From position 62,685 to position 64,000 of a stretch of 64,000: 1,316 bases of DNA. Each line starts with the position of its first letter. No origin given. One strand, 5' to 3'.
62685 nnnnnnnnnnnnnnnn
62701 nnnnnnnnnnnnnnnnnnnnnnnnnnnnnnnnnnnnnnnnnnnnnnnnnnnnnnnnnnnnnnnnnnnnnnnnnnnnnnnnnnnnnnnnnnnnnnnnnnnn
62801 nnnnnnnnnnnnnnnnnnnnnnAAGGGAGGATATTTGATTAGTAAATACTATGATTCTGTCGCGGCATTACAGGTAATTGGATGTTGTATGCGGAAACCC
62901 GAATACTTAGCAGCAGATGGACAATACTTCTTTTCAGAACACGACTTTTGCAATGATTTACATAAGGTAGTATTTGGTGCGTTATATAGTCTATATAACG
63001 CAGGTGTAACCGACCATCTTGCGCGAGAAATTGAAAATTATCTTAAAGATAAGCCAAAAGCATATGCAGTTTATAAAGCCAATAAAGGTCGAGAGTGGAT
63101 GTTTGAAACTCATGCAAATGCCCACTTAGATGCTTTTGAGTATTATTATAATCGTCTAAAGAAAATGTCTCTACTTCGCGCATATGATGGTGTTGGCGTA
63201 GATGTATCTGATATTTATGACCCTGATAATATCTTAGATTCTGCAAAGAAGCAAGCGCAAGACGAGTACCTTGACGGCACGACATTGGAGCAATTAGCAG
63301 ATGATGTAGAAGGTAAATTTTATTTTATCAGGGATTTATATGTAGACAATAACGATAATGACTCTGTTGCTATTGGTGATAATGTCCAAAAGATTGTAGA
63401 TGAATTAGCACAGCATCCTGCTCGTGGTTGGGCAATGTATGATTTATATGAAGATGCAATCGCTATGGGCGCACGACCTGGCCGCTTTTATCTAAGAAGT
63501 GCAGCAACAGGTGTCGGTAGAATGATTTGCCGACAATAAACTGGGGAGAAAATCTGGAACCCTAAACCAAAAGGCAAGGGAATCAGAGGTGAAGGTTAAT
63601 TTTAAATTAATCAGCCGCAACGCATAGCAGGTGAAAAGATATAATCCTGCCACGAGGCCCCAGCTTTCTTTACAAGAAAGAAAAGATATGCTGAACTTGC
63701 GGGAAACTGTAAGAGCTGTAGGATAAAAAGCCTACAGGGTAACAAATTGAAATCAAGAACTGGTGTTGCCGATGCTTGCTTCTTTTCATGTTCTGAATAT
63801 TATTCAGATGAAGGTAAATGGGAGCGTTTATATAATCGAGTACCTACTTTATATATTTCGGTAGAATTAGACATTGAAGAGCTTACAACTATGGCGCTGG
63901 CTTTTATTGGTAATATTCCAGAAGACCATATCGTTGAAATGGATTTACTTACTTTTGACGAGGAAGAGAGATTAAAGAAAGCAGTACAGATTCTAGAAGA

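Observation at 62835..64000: DnaB-like helicase reading frame interrupted inside the Walker A loop by about 220 bp of ORF-less structured RNA: candidate small intron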

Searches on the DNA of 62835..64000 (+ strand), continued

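Call 21: get_annotated_region(hit=H16, flank=1500)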
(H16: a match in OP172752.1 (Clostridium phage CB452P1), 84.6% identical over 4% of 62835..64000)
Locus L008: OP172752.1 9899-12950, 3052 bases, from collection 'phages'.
description: Clostridium phage CB452P1, partial genome.
organism: Clostridium phage CB452P1 (NCBI taxid 2968621)
taxonomy: Viruses; Duplodnaviria; Heunggongvirae; Uroviricota; Caudoviricetes
host: Clostridium butyricum BSC452; source: municipal sewage; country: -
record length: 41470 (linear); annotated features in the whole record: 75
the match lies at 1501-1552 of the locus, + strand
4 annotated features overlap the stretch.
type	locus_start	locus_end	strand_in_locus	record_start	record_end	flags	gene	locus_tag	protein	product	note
CDS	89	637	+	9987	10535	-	-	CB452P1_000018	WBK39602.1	hypothetical protein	FIG00522998: hypothetical protein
CDS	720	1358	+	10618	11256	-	-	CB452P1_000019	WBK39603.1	hypothetical protein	Phage protein (ACLAME 141)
CDS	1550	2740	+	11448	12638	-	-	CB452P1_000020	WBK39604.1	hypothetical protein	-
CDS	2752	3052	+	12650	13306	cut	-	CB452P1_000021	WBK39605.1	hypothetical protein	-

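Call 22: get_annotated_region(hit=H15, flank=1500)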
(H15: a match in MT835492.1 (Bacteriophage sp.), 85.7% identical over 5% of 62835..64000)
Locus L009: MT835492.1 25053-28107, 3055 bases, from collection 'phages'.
description: UNVERIFIED: Bacteriophage sp. clone scaffold_35 genomic sequence.
organism: Bacteriophage sp. (NCBI taxid 38018)
taxonomy: Viruses
host: -; source: human fecal samples; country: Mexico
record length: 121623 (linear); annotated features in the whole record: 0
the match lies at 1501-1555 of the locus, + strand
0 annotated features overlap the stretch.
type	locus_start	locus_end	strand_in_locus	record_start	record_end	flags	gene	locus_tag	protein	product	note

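Call 64: build_rna_model(alignment_id=A3, structure=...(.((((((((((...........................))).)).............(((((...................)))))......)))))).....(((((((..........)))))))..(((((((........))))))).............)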
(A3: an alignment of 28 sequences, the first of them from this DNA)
Model R1 built from alignment A3 (28 sequences, 168 columns); structure: as given.
model positions 132; base pairs 30; branch points 3; effective number of sequences 1.51; information 0.591 bits per position. Calibrated on 0.2 Mb of random sequence (short: E-values are rough).
structure used (alignment columns):
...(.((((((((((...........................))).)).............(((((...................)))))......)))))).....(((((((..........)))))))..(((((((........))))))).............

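Call 67: search_with_rna_model(model_id=R1, sources=[L131, L132], max_evalue=1, show_alignments=3)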
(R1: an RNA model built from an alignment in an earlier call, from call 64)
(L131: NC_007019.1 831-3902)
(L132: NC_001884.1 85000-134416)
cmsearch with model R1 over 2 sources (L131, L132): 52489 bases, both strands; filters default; matches with E-value up to 1: 2.
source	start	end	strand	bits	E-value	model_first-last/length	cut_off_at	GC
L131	1403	1575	+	82.9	4.2e-17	1-132/132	no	0.38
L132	36670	36796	+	27.5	0.00014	1-132/132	no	0.5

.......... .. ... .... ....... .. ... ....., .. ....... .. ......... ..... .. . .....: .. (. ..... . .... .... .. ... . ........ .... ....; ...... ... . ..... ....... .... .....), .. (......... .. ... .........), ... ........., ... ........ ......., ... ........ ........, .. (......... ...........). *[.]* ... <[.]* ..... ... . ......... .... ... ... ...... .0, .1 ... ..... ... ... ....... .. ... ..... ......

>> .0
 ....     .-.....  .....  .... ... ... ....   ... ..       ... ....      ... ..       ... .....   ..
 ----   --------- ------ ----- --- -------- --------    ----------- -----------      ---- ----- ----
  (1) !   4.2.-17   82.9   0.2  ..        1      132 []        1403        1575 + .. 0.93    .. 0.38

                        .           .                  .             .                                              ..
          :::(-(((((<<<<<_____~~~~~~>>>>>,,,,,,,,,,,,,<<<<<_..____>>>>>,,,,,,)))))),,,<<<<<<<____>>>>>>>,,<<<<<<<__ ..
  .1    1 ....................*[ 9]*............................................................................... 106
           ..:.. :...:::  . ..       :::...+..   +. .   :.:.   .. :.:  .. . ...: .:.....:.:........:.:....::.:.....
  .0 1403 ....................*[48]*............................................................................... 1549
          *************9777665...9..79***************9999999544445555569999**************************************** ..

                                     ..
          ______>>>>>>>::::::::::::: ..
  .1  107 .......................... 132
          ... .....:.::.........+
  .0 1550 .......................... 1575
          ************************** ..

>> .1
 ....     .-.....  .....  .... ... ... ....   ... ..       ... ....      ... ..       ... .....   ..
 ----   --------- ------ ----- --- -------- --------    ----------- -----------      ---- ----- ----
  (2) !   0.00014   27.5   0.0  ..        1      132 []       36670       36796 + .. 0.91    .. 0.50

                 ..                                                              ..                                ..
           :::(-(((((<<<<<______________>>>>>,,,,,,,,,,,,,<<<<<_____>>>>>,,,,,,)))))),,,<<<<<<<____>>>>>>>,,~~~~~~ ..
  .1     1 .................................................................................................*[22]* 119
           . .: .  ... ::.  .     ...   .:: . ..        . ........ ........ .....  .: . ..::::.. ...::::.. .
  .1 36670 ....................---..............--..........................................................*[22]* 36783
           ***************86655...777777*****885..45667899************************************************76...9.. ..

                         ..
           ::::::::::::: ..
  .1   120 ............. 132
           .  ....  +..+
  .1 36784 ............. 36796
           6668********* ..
